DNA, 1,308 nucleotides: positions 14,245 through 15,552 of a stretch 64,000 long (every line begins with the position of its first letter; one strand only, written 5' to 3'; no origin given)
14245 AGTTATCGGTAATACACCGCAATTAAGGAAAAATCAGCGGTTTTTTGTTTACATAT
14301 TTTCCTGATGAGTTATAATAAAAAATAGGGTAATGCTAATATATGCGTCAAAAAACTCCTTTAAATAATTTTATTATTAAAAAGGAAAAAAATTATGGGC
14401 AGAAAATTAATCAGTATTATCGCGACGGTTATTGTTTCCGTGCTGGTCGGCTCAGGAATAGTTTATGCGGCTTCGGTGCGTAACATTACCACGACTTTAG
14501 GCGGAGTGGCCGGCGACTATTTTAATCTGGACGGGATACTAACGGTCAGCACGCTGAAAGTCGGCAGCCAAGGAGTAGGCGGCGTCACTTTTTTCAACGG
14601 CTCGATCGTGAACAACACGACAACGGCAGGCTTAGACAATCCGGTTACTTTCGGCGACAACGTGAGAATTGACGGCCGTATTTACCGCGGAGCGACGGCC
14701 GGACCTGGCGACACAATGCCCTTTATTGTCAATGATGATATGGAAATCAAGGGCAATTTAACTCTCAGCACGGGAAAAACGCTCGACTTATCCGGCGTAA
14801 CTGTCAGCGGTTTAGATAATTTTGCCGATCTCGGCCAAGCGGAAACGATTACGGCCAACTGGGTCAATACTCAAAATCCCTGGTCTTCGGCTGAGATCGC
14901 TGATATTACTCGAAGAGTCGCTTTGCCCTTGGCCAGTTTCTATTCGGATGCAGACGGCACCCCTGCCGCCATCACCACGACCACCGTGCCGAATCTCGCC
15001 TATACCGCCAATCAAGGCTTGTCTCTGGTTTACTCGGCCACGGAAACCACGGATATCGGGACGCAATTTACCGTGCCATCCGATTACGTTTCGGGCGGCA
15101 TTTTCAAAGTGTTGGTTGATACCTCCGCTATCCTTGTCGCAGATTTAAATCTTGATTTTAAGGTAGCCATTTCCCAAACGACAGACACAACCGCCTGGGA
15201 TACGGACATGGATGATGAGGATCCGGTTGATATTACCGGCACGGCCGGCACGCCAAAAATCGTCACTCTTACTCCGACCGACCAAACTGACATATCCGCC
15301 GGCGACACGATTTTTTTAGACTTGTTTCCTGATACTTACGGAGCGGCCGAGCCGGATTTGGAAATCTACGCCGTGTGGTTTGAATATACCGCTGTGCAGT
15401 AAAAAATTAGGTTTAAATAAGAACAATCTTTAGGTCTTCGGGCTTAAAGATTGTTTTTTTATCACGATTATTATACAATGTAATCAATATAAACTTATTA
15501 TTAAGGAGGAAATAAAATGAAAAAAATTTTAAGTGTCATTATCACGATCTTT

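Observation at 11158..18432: PilT is coupled to a cNMP-binding+GAF protein; upstream are two Thr-rich secreted paralogs and a GT39 O-glycosyltransferase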

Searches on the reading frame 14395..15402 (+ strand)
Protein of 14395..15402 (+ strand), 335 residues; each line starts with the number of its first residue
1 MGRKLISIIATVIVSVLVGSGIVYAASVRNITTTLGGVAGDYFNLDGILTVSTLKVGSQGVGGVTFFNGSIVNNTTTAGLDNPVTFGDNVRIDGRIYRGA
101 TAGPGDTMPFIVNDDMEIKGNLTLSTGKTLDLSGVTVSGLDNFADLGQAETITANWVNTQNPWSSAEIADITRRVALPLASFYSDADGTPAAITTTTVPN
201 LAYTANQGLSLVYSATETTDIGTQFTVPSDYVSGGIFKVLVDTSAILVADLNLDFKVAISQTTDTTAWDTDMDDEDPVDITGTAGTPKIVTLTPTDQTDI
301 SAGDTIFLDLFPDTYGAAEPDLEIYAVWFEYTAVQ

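Call 3: search_protein_families(library=pfam, proteins=[window:14395-15402:+], max_evalue=0.01)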
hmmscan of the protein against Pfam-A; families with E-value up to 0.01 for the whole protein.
window:14395-15402:+ (335 aa): 0 families

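Call 4: search_protein_families(library=ncbifam, proteins=[window:14395-15402:+], max_evalue=0.01)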
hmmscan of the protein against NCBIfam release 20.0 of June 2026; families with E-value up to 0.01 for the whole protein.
window:14395-15402:+ (335 aa): 0 families

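Call 24: find_homologous_proteins(query=window:14395-15402:+)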
Query window:14395-15402:+ (335 aa): 256 proteins with E <= 0.001 among 8000 candidates; the best 120 are listed.
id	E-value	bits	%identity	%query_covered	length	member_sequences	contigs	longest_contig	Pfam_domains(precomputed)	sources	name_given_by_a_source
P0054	2.2e-209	712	100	100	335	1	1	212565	-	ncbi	ncbi:MAG: hypothetical protein ABIH38_03480 [Patescibacteria group bacterium]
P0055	5.1e-181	619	84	100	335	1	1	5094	-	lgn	-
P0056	3.8e-138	478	70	99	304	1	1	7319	-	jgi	jgi:hypothetical protein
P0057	2.8e-129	449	65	99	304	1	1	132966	-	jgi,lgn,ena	-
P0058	1.3e-128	447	61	99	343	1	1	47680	-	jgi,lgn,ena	-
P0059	2.1e-128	446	63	99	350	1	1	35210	-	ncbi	ncbi:MAG: hypothetical protein ABIB97_04310 [Patescibacteria group bacterium]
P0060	2.5e-123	430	62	99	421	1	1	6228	-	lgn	-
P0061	3.0e-122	426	64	93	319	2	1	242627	-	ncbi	-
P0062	7.8e-121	421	61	99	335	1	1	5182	-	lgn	-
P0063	3.2e-119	416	61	100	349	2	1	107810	-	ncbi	ncbi:hypothetical protein ACFL0L_01800 [Patescibacteria group bacterium]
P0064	3.8e-119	416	59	100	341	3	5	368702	-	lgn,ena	-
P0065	4.5e-119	416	61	99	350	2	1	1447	-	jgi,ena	-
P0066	2.6e-116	407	59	100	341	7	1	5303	-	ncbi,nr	ncbi:hypothetical protein KJ810_01980 [Patescibacteria group bacterium]|nr:hypothetical protein [Pat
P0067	2.8e-116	406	57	100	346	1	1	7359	-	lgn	-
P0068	1.5e-115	404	56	100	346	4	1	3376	-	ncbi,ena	-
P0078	5.1e-108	379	57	100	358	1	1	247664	-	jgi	-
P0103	2.5e-100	354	55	100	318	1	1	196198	-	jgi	jgi:hypothetical protein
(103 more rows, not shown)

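Call 32: find_encoding_contigs(protein=P0061, flank=8000, max_places=1)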
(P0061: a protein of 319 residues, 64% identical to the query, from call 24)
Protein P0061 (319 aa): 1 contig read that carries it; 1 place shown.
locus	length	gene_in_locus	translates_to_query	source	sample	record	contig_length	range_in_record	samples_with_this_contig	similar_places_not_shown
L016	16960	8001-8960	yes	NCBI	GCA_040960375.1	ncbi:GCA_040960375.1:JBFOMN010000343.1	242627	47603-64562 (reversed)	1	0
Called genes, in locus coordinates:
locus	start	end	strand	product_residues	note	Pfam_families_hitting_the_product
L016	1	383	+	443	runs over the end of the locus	-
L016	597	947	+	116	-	-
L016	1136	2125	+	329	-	PF00215:OMPdecase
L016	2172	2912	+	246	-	-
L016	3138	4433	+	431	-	PF11258:DUF3048, PF17479:DUF3048_C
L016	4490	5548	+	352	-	-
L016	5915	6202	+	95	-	PF02001:DUF134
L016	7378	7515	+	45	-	-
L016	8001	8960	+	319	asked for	-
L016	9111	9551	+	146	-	-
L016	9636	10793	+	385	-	PF00266:Aminotran_5, PF01212:Beta_elim_lyase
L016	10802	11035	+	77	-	PF01106:NifU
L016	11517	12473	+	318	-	PF01259:SAICAR_synt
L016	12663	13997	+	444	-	PF00206:Lyase_1, PF10397:ADSL_C (weak)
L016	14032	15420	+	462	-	PF02142:MGS (weak), PF01808:AICARFT_IMPCHas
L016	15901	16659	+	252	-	PF13462:Thioredoxin_4, PF01323:DSBA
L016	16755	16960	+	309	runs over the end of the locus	PF07992:Pyr_redox_2, PF13738:Pyr_redox_3, PF00070:Pyr_redox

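Call 33: find_encoding_contigs(protein=P0064, flank=8000, max_places=1)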
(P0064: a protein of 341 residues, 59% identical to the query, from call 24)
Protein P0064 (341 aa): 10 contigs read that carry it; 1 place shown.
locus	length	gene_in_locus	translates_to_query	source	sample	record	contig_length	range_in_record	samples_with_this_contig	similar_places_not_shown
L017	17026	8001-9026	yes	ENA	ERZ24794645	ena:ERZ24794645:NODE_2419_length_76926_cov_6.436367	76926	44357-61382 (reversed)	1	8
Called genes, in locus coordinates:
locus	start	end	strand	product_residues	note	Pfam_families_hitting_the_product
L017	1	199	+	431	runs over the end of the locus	PF00464:SHMT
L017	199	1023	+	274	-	PF00763:THF_DHG_CYH, PF02882:THF_DHG_CYH_C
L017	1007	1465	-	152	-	PF13470:PIN_3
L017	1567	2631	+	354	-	PF01926:MMR_HSR1, PF02421:FeoB_N, PF06071:YchF-GTPase_C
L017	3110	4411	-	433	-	PF01555:N6_N4_Mtase (weak), PF01170:UPF0020, PF03602:Cons_hypoth95 (weak)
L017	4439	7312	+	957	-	PF00005:ABC_tran (faint), PF00931:NB-ARC (faint), PF01583:APS_kinase (faint), PF02463:SMC_N (faint), PF13173:AAA_14 (faint), PF13175:AAA_15 (faint), PF17760:UvrA_inter, PF17755:UvrA_DNA-bind, +6 more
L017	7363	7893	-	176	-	PF01066:CDP-OH_P_transf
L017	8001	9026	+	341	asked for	-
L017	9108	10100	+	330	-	-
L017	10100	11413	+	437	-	PF04932:Wzy_C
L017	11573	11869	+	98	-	PF00166:Cpn10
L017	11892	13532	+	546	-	PF00118:Cpn60_TCP1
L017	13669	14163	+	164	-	-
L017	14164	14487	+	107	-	PF09685:MamF_MmsF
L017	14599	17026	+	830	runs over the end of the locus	PF01326:PPDK_N, PF00391:PEP-utilizers, PF02896:PEP-utilizers_C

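Call 34: find_encoding_contigs(protein=P0078, flank=8000, max_places=1)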
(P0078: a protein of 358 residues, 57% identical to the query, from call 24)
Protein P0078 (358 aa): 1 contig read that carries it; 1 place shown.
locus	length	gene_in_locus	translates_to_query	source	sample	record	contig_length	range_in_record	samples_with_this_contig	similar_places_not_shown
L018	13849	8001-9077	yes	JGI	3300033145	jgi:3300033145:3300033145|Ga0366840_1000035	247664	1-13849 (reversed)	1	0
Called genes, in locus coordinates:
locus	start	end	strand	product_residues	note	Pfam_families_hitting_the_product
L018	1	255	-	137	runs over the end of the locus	-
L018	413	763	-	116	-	-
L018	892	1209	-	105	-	PF00076:RRM_1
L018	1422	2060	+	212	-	PF13424:TPR_12 (faint), PF13174:TPR_6 (faint), PF13371:TPR_9 (faint), PF00515:TPR_1 (faint), PF07719:TPR_2 (faint), PF13181:TPR_8 (faint), PF13428:TPR_14 (faint), PF13414:TPR_11, +4 more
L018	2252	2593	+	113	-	-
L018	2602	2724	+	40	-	-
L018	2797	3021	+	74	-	-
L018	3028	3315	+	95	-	-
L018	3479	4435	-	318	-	PF00698:Acyl_transf_1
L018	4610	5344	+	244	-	-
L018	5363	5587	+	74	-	-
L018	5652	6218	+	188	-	PF00578:AhpC-TSA, PF08534:Redoxin, PF13905:Thioredoxin_8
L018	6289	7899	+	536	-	-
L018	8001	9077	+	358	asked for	-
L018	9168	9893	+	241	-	-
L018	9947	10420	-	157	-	-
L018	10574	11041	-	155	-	PF07963:N_methyl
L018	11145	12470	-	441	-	PF11104:PilM_2, PF06723:MreB_Mbl (faint), PF14450:FtsA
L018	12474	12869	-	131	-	-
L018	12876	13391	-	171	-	-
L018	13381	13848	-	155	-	?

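Call 35: find_encoding_contigs(protein=P0103, flank=8000, max_places=1)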
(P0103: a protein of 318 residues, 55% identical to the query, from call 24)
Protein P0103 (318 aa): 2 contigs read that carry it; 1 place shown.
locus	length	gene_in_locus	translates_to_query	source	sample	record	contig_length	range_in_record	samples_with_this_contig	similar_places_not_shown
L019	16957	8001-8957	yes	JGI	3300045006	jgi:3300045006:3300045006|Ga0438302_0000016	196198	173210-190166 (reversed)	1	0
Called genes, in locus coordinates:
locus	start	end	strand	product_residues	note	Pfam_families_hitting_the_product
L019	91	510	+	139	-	PF02082:Rrf2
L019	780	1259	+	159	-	-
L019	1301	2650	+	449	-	PF19295:SufBD_N, PF01458:SUFBD_core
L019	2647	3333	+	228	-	PF01458:SUFBD_core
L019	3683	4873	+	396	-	PF00266:Aminotran_5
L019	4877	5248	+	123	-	PF01592:NifU_N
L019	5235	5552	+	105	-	PF01883:FeS_assembly_P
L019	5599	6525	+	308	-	PF00070:Pyr_redox (faint), PF00890:FAD_binding_2 (faint), PF01266:DAO (faint), PF03486:HI0933_like (faint), PF07992:Pyr_redox_2, PF13738:Pyr_redox_3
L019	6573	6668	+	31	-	-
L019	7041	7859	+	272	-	PF13529:Peptidase_C39_2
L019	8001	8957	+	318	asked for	-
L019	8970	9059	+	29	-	-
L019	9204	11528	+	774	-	-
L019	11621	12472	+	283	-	-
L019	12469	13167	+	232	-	PF00899:ThiF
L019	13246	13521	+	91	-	-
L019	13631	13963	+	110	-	PF06902:Fer4_19 (weak), PF13459:Fer4_15, PF13370:Fer4_13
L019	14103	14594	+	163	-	-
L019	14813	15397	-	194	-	PF00081:Sod_Fe_N, PF02777:Sod_Fe_C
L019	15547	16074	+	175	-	PF00578:AhpC-TSA, PF08534:Redoxin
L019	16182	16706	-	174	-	-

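Call 60: predict_structure(alignment_id=A4)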
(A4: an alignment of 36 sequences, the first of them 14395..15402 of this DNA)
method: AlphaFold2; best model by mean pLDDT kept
length: 335 residues; sequences in the alignment: 36
mean_pLDDT: 79.2   pTM: 0.57
mean pLDDT of the five models: 79.2, 77.7, 77.5, 75.1, 73.8
residues with pLDDT >= 90: 114; 70-90: 129; 50-70: 75; < 50: 17
segments of 3 or more residues with pLDDT < 50: 28-30, 32-34, 60-63, 148-151
pLDDT, mean of each block of 10 residues (from residue 1): 76 82 56 52 71 64 59 64 79 81 75 90 80 79 52 55 69 95 92 92 91 89 95 95 89 91 60 88 87 91 93 80 96 90
secondary structure, 60 per line:
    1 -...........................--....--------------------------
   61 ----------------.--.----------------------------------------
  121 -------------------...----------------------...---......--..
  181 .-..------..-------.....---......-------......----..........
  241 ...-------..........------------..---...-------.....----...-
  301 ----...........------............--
elements in order: H2-28 H31-34 E171-176 E200-204 E208-213 E221-226 E231-243 E251-260 E278-280 E288-292 E305-315 E322-333

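Call 63: fold_search(model_id=the predicted structure, library=pdb)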
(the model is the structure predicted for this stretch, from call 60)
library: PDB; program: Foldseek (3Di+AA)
matches with E <= 10: 1614; with E <= 0.001: 40
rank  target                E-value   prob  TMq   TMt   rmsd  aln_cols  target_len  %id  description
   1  1gny_A                1.9e-06  1.00  0.32  0.60   5.2       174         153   15  xylan-binding module CBM15 (released 2001-11-29)
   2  1us2_A                2.1e-05  1.00  0.31  0.22   5.0       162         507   12  Xylanase10C (mutant E385A) from Cellvibrio japonicus in complex with xylopentaose (released 2003-12-18)
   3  8a28_A                4.5e-05  1.00  0.27  0.24   6.7       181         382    9  Structure of the astacin zymogen of LAST-MAM from Limulus polyphemus (released 2022-10-19)
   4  8w7n                  1.0e-04  1.00  0.24  0.09   6.0       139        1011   13  Crystal structure of the in-cell Cry1Aa purified from Bacillus thuringiensis (released 2024-03-06)
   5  9fmt_C                1.4e-04  1.00  0.26  0.16   6.2       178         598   12  Cryo-EM structure of the BcsB hexameric crown from the E. coli cellulose secretion macrocomplex (released 2024-10-16)
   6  9vqm_A                1.8e-04  1.00  0.26  0.13   7.2       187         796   11  Cryo-EM structure of Elapor1WT in tetrameric form (released 2025-07-23)
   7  9fmt_B                1.9e-04  1.00  0.25  0.14   7.4       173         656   12  Cryo-EM structure of the BcsB hexameric crown from the E. coli cellulose secretion macrocomplex (released 2024-10-16)
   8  6yg8_B                1.9e-04  1.00  0.25  0.15   7.3       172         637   12  Cryo-EM structure of a BcsB pentamer in the context of an assembled Bcs macrocomplex (released 2021-02-24)
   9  2zey_A                2.0e-04  1.00  0.26  0.51   6.3       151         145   12  Family 16 carbohydrate binding module (released 2008-03-04)
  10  2zex_A                2.0e-04  1.00  0.28  0.54   6.3       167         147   11  Family 16 carbohydrate binding module (released 2008-03-04)
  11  6yg8_E                2.6e-04  1.00  0.26  0.17   6.2       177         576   12  Cryo-EM structure of a BcsB pentamer in the context of an assembled Bcs macrocomplex (released 2021-02-24)
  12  6yg8_D                3.1e-04  1.00  0.26  0.15   6.7       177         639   12  Cryo-EM structure of a BcsB pentamer in the context of an assembled Bcs macrocomplex (released 2021-02-24)
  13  9fmt_D                3.1e-04  1.00  0.25  0.14   7.3       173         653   12  Cryo-EM structure of the BcsB hexameric crown from the E. coli cellulose secretion macrocomplex (released 2024-10-16)
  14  9fmt_A                3.1e-04  1.00  0.25  0.14   7.3       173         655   12  Cryo-EM structure of the BcsB hexameric crown from the E. coli cellulose secretion macrocomplex (released 2024-10-16)
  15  2zew_A                3.6e-04  1.00  0.26  0.49   6.5       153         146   12  Family 16 Cabohydrate Binding Domain Module 1 (released 2008-03-04)
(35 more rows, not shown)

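Call 72: search_protein_families(library=padloc, proteins=[window:14395-15402:+], max_evalue=0.01)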
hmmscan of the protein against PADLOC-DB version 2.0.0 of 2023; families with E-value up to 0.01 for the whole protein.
window:14395-15402:+ (335 aa): 0 families

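Call 73: search_protein_families(library=phrogs, proteins=[window:14395-15402:+], max_evalue=0.01)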
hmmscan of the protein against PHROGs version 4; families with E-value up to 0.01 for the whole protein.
window:14395-15402:+ (335 aa): 0 families
